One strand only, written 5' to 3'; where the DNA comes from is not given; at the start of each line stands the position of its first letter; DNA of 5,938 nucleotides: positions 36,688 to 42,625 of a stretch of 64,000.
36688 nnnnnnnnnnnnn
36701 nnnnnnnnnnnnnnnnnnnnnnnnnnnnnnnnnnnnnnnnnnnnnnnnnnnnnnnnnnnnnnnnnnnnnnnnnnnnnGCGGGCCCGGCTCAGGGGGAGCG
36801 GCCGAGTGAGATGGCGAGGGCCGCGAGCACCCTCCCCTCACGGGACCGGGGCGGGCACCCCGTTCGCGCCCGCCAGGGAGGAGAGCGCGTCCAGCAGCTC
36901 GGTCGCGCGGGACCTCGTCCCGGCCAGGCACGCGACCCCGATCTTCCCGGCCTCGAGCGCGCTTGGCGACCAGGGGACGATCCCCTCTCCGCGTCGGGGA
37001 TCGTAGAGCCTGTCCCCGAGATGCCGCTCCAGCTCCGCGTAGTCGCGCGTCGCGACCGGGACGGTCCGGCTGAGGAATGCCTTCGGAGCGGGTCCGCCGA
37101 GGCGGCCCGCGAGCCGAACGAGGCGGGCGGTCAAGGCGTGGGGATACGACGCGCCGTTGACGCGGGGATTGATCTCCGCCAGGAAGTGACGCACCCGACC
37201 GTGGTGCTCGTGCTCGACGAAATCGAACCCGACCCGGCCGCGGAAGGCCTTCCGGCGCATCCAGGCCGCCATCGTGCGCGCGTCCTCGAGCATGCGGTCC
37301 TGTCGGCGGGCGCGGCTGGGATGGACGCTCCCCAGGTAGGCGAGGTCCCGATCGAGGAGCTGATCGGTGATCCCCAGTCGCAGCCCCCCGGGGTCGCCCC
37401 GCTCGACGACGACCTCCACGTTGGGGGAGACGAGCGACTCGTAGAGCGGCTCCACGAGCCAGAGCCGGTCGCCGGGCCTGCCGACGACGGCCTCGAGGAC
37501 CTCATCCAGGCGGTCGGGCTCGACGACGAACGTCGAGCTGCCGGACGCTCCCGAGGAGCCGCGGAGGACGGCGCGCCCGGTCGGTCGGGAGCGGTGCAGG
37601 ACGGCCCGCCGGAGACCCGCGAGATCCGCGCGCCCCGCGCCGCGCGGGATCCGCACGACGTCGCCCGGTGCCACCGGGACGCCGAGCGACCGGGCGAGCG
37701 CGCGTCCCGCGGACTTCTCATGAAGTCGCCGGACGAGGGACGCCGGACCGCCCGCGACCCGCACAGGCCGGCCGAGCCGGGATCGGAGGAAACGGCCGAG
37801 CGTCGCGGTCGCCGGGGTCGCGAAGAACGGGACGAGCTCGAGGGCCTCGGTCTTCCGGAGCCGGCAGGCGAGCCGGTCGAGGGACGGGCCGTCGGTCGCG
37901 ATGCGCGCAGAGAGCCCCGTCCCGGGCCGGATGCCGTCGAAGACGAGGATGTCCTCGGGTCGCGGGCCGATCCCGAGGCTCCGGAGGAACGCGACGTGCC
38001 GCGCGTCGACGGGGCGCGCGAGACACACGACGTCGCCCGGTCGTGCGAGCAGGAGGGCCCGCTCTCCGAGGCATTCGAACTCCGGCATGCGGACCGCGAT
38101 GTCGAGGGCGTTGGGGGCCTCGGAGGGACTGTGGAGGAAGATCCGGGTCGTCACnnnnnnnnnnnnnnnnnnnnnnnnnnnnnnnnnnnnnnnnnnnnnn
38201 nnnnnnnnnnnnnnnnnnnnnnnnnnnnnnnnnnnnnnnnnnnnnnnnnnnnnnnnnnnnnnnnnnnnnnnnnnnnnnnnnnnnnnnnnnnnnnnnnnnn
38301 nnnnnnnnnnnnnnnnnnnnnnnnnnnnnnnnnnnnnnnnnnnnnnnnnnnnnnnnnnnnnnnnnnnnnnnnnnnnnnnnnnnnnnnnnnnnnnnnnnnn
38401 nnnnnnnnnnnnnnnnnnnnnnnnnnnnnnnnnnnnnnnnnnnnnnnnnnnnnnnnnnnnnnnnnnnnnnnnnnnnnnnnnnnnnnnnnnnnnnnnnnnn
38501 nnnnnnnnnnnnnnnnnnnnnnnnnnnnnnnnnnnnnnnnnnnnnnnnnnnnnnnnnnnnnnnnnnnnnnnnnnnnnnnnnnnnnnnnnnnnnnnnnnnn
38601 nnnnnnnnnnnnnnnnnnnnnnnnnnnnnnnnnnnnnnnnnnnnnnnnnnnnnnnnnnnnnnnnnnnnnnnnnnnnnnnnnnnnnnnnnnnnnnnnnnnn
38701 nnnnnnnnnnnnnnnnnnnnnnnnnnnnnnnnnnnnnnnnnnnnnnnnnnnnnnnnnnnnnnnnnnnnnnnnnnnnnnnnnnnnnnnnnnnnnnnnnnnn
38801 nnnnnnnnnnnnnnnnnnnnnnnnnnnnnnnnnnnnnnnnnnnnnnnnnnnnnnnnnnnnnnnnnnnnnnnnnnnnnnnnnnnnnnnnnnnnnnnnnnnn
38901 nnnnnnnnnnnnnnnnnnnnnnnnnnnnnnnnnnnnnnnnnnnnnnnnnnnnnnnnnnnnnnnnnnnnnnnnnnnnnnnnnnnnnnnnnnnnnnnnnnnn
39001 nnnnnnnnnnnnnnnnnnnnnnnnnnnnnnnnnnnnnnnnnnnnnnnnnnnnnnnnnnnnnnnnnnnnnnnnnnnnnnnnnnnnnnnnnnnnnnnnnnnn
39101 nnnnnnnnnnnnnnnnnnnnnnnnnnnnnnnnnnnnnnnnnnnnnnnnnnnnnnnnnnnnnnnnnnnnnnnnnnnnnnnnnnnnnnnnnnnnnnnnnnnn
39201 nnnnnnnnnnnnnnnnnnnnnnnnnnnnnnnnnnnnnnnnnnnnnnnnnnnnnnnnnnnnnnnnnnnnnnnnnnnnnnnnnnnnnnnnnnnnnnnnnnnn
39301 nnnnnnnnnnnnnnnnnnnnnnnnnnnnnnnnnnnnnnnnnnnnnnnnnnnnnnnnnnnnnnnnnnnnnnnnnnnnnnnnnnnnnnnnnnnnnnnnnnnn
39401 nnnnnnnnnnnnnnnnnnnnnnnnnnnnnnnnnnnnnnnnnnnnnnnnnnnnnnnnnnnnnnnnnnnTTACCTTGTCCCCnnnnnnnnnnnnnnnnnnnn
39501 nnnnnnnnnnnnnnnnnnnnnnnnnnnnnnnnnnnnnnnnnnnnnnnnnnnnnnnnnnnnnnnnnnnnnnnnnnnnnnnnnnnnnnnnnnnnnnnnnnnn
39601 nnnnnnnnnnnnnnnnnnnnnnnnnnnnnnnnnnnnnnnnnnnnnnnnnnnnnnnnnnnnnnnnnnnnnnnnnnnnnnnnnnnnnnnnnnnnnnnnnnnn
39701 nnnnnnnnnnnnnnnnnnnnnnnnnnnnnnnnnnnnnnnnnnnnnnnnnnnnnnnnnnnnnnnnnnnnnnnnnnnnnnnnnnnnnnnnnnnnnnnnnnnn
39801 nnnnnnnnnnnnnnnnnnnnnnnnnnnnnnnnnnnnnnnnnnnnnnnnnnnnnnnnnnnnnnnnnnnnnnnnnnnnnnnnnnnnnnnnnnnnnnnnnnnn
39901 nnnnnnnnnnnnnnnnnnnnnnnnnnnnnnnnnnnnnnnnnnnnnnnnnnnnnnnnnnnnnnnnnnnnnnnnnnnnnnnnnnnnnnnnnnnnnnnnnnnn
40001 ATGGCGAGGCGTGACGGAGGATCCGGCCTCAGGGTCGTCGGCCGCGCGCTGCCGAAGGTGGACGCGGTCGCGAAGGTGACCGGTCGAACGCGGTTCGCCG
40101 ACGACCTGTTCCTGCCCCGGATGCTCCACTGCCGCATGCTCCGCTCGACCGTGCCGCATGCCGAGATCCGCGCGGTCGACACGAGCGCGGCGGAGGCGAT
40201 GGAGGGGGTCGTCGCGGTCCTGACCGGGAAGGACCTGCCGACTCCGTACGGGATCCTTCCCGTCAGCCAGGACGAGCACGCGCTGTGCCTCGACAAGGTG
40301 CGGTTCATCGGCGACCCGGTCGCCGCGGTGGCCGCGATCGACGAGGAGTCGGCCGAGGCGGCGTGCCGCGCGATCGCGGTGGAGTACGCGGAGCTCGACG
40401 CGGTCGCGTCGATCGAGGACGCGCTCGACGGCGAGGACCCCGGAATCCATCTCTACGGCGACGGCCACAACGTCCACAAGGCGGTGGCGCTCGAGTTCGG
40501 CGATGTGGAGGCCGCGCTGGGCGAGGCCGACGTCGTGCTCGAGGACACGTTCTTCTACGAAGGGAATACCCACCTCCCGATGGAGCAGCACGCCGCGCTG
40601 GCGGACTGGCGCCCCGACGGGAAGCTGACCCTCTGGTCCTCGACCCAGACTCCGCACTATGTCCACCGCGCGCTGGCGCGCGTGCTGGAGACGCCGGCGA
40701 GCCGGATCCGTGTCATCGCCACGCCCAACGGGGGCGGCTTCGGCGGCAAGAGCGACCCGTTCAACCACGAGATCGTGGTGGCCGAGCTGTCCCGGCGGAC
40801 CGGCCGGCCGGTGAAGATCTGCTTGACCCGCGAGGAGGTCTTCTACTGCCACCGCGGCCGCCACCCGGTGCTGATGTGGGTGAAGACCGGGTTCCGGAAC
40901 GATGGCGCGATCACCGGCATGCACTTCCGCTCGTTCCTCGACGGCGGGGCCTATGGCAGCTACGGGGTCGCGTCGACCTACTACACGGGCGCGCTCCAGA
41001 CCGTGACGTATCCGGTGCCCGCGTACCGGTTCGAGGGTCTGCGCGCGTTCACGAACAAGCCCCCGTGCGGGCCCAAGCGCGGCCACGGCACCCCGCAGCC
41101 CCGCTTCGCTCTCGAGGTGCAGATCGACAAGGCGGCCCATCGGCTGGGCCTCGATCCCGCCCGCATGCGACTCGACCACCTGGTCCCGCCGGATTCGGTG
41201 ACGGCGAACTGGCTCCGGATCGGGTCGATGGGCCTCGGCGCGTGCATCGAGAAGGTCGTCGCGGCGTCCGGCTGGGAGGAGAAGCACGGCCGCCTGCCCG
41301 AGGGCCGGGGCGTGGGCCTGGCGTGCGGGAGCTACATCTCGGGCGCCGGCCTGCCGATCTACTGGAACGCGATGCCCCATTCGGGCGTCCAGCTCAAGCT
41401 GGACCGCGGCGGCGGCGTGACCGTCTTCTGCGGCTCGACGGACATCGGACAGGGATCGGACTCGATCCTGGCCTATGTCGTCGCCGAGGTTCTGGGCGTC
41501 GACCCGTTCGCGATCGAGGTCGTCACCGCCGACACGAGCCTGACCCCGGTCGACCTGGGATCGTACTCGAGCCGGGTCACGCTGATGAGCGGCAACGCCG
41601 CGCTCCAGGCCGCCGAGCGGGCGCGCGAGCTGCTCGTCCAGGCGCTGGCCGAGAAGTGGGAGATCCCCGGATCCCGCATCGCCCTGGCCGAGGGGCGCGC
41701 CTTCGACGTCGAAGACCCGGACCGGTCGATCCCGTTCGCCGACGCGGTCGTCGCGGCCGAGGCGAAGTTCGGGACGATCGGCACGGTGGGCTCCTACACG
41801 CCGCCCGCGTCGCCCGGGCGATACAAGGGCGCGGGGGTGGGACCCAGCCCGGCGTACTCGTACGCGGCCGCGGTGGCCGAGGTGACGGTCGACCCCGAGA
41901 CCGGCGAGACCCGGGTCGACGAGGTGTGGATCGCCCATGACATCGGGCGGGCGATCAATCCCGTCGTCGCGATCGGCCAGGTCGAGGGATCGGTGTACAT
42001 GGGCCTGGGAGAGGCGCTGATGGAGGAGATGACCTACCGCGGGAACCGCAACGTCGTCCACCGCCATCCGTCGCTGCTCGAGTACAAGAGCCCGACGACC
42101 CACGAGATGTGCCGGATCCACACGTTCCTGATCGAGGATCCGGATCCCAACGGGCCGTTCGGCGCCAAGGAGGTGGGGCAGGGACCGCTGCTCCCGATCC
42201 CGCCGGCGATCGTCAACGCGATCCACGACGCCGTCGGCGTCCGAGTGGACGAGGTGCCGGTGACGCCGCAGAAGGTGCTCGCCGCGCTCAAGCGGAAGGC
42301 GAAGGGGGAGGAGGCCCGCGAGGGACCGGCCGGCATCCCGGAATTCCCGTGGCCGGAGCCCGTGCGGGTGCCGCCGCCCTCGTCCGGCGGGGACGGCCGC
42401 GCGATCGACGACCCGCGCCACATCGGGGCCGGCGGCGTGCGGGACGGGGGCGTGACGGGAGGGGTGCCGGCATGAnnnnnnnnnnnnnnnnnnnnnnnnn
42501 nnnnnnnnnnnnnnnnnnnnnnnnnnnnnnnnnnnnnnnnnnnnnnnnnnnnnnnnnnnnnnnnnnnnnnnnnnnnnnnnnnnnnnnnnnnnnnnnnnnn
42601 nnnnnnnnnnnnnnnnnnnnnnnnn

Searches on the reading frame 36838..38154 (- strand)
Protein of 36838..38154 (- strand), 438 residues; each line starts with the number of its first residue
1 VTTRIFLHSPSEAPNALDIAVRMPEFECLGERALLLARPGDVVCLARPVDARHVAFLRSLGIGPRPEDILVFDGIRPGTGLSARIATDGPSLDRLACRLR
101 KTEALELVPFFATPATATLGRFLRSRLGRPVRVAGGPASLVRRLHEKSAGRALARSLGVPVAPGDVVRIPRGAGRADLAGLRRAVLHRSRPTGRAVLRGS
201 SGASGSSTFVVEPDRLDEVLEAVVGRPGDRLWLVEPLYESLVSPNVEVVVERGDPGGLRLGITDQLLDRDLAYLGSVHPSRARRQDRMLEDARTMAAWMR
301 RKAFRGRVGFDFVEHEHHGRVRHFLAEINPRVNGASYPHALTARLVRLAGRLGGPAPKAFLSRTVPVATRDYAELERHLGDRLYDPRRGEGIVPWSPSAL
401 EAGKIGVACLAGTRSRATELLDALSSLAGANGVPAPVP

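Call 85: search_protein_families(library=pfam, proteins=[window:36838-38154:-], max_evalue=0.000001)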
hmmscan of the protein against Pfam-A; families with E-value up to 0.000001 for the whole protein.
window:36838-38154:- (438 aa): 1 family
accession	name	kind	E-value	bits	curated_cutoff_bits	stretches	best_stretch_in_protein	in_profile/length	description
PF18604.6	PreAtp-grasp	-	1.7e-10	41.7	27.5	1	31-122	2-91/94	Pre ATP-grasp domain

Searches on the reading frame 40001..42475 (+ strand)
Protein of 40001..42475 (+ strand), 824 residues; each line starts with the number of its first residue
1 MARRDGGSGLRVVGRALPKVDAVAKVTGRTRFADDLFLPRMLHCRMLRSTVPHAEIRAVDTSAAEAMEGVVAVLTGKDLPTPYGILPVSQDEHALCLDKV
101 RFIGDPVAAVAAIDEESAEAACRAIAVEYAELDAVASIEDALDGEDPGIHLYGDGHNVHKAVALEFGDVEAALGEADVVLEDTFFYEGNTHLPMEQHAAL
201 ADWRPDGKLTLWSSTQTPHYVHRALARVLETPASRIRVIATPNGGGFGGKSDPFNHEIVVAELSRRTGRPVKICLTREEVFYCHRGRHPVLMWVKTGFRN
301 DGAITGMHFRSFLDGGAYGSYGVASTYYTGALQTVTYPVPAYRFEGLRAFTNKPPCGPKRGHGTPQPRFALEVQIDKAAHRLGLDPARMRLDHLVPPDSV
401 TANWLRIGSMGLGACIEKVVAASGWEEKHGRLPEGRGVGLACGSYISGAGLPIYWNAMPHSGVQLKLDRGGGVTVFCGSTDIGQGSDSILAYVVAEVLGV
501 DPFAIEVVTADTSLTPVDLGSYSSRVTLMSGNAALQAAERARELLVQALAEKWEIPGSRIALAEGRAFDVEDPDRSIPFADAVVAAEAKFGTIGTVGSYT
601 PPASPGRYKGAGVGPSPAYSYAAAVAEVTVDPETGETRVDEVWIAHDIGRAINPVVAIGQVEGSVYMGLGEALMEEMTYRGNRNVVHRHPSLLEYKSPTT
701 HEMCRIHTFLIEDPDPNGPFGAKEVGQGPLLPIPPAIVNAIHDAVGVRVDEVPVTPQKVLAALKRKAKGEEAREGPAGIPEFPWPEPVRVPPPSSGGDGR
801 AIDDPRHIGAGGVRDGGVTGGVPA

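Call 86: search_protein_families(library=pfam, proteins=[window:40001-42475:+], max_evalue=0.000001)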
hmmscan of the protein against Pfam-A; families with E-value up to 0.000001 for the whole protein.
window:40001-42475:+ (824 aa): 3 families
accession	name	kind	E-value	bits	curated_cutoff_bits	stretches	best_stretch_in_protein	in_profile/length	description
PF02738.23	MoCoBD_1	-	9.4e-74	248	27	1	159-391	10-241/244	Molybdopterin cofactor-binding domain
PF20256.3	MoCoBD_2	-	1.6e-66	225.2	27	1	422-703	5-282/283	Molybdopterin cofactor-binding domain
PF01315.27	Ald_Xan_dh_C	-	2e-29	102.5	31.3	1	27-132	1-109/110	Aldehyde oxidase and xanthine dehydrogenase, a/b hammerhead domain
